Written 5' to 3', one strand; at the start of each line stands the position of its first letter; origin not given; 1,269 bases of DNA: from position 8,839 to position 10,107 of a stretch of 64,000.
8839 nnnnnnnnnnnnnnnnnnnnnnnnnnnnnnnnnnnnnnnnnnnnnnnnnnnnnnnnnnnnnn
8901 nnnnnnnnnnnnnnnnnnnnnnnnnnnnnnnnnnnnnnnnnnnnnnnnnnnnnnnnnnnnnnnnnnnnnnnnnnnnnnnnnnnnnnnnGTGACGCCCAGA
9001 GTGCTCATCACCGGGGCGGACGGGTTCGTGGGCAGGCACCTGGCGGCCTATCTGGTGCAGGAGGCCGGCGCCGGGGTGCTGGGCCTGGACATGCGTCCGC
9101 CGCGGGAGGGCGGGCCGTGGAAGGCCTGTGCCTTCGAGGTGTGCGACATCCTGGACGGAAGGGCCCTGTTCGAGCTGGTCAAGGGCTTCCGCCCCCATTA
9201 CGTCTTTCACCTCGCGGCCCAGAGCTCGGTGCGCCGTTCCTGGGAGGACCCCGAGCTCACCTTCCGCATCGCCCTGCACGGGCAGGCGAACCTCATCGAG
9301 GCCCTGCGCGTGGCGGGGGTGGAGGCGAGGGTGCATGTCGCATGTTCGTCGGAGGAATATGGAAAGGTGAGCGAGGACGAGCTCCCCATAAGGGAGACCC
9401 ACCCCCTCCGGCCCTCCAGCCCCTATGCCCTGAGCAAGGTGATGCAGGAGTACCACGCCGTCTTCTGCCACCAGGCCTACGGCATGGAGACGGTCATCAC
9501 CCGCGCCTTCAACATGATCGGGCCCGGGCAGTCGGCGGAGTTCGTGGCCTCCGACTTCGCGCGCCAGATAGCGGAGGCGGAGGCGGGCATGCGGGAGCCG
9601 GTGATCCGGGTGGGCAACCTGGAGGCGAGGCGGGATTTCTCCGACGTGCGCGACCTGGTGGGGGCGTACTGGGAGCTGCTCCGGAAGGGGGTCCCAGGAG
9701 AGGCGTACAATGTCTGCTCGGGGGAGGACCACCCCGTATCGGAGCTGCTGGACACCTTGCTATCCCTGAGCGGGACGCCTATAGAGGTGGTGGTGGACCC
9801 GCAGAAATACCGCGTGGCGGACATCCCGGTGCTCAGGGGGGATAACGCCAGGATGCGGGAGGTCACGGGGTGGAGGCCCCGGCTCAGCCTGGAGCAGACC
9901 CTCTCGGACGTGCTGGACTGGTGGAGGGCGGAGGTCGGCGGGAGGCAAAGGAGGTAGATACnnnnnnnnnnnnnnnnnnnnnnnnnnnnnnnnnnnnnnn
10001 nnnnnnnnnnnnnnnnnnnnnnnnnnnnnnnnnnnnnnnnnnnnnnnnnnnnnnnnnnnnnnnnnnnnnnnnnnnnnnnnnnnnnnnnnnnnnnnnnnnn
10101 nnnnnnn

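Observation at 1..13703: Cell-surface glycosylation locus with a predicted GDP-D-rhamnose branch and a three-component (GtrB-like GT2 + GT-C) transfer system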

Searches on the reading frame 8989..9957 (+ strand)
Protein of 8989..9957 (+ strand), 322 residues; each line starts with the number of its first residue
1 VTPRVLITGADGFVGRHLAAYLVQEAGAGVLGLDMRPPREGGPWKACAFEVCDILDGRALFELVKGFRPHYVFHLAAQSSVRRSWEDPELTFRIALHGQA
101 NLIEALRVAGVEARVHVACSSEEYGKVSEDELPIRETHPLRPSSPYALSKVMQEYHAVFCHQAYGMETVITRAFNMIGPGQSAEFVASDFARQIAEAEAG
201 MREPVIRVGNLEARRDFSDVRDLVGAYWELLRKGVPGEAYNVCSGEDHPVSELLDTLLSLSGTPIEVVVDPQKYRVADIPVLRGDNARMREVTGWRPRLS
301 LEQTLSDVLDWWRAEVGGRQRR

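Call 3: search_protein_families(library=pfam, proteins=[window:8989-9957:+], max_evalue=0.01)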
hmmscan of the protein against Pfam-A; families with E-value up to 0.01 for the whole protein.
window:8989-9957:+ (322 aa): 6 families
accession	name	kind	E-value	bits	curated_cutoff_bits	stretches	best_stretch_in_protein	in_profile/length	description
PF16363.11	GDP_Man_Dehyd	-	1.4e-67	229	27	1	6-307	1-331/332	GDP-mannose 4,6 dehydratase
PF01370.27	Epimerase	-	4.4e-57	193.7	20.9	1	5-243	1-240/240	NAD dependent epimerase/dehydratase family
PF04321.23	RmlD_sub_bind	-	1.9e-09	37.5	27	1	4-155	2-134/287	RmlD substrate binding domain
PF01073.25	3Beta_HSD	-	1.2e-07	31.5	22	1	6-182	1-187/280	3-beta hydroxysteroid dehydrogenase/isomerase family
PF02719.21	Polysacc_synt_2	-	5e-05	23.1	20.2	1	49-117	54-126/293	Polysaccharide biosynthesis protein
PF07993.18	NAD_binding_4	-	0.0045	16.6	20.1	0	7-27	1-21/258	Male sterility protein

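Call 5: search_protein_families(library=ncbifam, proteins=[window:8989-9957:+], max_evalue=0.01)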
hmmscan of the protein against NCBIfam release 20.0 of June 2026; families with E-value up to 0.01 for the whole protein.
window:8989-9957:+ (322 aa): 25 families
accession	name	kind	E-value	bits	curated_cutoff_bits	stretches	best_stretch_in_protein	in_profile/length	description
TIGR01472.1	gmd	equivalog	1.6e-40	139.4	415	1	50-309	59-335/342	GDP-mannose 4,6-dehydratase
TIGR04180.1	EDH_00030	hypoth_equivalog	7e-39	133.7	475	1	5-299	1-296/297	NAD-dependent 4,6-dehydratase LegB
TIGR01181.1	dTDP_gluc_dehyt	equivalog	5.6e-36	124.2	365.1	1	4-314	1-313/321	dTDP-glucose 4,6-dehydratase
TIGR01179.1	galE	equivalog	1.7e-30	106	262.3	1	4-313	1-326/332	UDP-glucose 4-epimerase GalE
TIGR02622.1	CDP_4_6_dhtase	equivalog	2.3e-29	102.6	278.45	1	4-314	6-332/352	CDP-glucose 4,6-dehydratase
NF007582.0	PRK10217.1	equivalog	7.2e-22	78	698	1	4-259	3-268/355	dTDP-glucose 4,6-dehydratase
NF007490.0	PRK10084.1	subfamily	4.5e-18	65.4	649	1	4-314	2-336/361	dTDP-glucose 4,6-dehydratase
TIGR03466.1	HpnA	hypoth_equivalog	4.1e-17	62.1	367.65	1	4-274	2-259/327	hopanoid-associated sugar epimerase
TIGR02197.1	heptose_epim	equivalog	1.8e-14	53.7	274.6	1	5-312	1-313/316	ADP-glyceromanno-heptose 6-epimerase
NF011728.1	PRK15181.1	equivalog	3.5e-14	52.6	760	1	70-227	92-245/348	Vi polysaccharide biosynthesis UDP-N-acetylglucosaminuronic acid C-4 epimerase TviC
NF052578.1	StrlDmthSdmBMthl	equivalog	2e-13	50.8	600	1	6-269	4-253/328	sterol demethylase protein SdmB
NF007956.0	PRK10675.1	subfamily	5.9e-13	48.7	394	1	4-312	2-329/338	UDP-glucose 4-epimerase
NF043036.1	ErythonDh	equivalog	6.4e-12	45.3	325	1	4-155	2-158/321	D-erythronate dehydrogenase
NF047922.1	GDPFucSynFcl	equivalog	1.6e-10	41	500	1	96-313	82-302/308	GDP-L-fucose synthase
TIGR01214.1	rmlD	equivalog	5e-10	39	224.05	1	4-187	1-161/285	dTDP-4-dehydrorhamnose reductase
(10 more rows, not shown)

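Call 8: search_solved_structures(query=window:8989-9957:+, max_evalue=1e-10)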
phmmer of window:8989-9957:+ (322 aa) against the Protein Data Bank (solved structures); distinct sequences matched with E-value up to 1e-10: 91 (the best 60 are shown).
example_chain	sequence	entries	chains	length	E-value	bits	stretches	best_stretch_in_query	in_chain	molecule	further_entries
2pk3_A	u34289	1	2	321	1.1e-74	254.7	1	4-313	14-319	GDP-6-deoxy-D-lyxo-4-hexulose reductase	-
6x3b_A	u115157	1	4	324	3.1e-56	194.1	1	1-316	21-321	GDP-6-deoxy-D-mannose reductase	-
7us5_A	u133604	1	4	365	1.7e-44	155.5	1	4-317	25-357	GDP-D-GLYCERO-D-MANNO-HEPTOSE 4,6-DEHYDRATASE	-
4lw8_A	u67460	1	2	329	3.2e-39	138.2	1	4-318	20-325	Putative epimerase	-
2p5u_A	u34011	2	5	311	1.1e-32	116.7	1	4-314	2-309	UDP-glucose 4-epimerase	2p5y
2z1m_A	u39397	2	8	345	1.3e-32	116.5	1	4-269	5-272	GDP-D-mannose dehydratase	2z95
7kf3_A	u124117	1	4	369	1.7e-32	116.1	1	50-254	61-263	GDP-mannose 4,6-dehydratase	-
1n7g_A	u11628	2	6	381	1.8e-32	116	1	50-310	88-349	GDP-D-mannose-4,6-dehydratase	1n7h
1db3_A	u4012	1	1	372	3.7e-31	111.7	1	51-257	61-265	GDP-MANNOSE 4,6-DEHYDRATASE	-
5uzh_A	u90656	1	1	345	5.3e-31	111.2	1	52-305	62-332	NafoA.00085.b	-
1rpn_A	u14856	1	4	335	6.7e-31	110.8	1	1-306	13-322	GDP-mannose 4,6-dehydratase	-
6gpj_A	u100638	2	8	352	3.9e-30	108.3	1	52-256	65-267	GDP-mannose 4,6 dehydratase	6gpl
5in4_A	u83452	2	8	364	5.1e-30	107.9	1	52-256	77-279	GDP-mannose 4,6 dehydratase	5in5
6wjb_A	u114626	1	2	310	5.1e-30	107.9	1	3-292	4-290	NAD-dependent epimerase/dehydratase family protein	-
1t2a_A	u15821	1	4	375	5.3e-30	107.9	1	52-256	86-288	GDP-mannose 4,6 dehydratase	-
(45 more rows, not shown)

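Call 13: search_solved_structures(query=window:8989-9957:+, max_evalue=1e-32, show_alignments=5)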
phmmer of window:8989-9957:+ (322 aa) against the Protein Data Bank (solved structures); distinct sequences matched with E-value up to 1e-32: 4.
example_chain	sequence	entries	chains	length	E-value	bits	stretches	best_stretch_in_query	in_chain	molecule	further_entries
2pk3_A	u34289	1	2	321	1.1e-74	254.7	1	4-313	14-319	GDP-6-deoxy-D-lyxo-4-hexulose reductase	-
6x3b_A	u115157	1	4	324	3.1e-56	194.1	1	1-316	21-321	GDP-6-deoxy-D-mannose reductase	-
7us5_A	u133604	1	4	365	1.7e-44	155.5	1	4-317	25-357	GDP-D-GLYCERO-D-MANNO-HEPTOSE 4,6-DEHYDRATASE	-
4lw8_A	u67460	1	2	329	3.2e-39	138.2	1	4-318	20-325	Putative epimerase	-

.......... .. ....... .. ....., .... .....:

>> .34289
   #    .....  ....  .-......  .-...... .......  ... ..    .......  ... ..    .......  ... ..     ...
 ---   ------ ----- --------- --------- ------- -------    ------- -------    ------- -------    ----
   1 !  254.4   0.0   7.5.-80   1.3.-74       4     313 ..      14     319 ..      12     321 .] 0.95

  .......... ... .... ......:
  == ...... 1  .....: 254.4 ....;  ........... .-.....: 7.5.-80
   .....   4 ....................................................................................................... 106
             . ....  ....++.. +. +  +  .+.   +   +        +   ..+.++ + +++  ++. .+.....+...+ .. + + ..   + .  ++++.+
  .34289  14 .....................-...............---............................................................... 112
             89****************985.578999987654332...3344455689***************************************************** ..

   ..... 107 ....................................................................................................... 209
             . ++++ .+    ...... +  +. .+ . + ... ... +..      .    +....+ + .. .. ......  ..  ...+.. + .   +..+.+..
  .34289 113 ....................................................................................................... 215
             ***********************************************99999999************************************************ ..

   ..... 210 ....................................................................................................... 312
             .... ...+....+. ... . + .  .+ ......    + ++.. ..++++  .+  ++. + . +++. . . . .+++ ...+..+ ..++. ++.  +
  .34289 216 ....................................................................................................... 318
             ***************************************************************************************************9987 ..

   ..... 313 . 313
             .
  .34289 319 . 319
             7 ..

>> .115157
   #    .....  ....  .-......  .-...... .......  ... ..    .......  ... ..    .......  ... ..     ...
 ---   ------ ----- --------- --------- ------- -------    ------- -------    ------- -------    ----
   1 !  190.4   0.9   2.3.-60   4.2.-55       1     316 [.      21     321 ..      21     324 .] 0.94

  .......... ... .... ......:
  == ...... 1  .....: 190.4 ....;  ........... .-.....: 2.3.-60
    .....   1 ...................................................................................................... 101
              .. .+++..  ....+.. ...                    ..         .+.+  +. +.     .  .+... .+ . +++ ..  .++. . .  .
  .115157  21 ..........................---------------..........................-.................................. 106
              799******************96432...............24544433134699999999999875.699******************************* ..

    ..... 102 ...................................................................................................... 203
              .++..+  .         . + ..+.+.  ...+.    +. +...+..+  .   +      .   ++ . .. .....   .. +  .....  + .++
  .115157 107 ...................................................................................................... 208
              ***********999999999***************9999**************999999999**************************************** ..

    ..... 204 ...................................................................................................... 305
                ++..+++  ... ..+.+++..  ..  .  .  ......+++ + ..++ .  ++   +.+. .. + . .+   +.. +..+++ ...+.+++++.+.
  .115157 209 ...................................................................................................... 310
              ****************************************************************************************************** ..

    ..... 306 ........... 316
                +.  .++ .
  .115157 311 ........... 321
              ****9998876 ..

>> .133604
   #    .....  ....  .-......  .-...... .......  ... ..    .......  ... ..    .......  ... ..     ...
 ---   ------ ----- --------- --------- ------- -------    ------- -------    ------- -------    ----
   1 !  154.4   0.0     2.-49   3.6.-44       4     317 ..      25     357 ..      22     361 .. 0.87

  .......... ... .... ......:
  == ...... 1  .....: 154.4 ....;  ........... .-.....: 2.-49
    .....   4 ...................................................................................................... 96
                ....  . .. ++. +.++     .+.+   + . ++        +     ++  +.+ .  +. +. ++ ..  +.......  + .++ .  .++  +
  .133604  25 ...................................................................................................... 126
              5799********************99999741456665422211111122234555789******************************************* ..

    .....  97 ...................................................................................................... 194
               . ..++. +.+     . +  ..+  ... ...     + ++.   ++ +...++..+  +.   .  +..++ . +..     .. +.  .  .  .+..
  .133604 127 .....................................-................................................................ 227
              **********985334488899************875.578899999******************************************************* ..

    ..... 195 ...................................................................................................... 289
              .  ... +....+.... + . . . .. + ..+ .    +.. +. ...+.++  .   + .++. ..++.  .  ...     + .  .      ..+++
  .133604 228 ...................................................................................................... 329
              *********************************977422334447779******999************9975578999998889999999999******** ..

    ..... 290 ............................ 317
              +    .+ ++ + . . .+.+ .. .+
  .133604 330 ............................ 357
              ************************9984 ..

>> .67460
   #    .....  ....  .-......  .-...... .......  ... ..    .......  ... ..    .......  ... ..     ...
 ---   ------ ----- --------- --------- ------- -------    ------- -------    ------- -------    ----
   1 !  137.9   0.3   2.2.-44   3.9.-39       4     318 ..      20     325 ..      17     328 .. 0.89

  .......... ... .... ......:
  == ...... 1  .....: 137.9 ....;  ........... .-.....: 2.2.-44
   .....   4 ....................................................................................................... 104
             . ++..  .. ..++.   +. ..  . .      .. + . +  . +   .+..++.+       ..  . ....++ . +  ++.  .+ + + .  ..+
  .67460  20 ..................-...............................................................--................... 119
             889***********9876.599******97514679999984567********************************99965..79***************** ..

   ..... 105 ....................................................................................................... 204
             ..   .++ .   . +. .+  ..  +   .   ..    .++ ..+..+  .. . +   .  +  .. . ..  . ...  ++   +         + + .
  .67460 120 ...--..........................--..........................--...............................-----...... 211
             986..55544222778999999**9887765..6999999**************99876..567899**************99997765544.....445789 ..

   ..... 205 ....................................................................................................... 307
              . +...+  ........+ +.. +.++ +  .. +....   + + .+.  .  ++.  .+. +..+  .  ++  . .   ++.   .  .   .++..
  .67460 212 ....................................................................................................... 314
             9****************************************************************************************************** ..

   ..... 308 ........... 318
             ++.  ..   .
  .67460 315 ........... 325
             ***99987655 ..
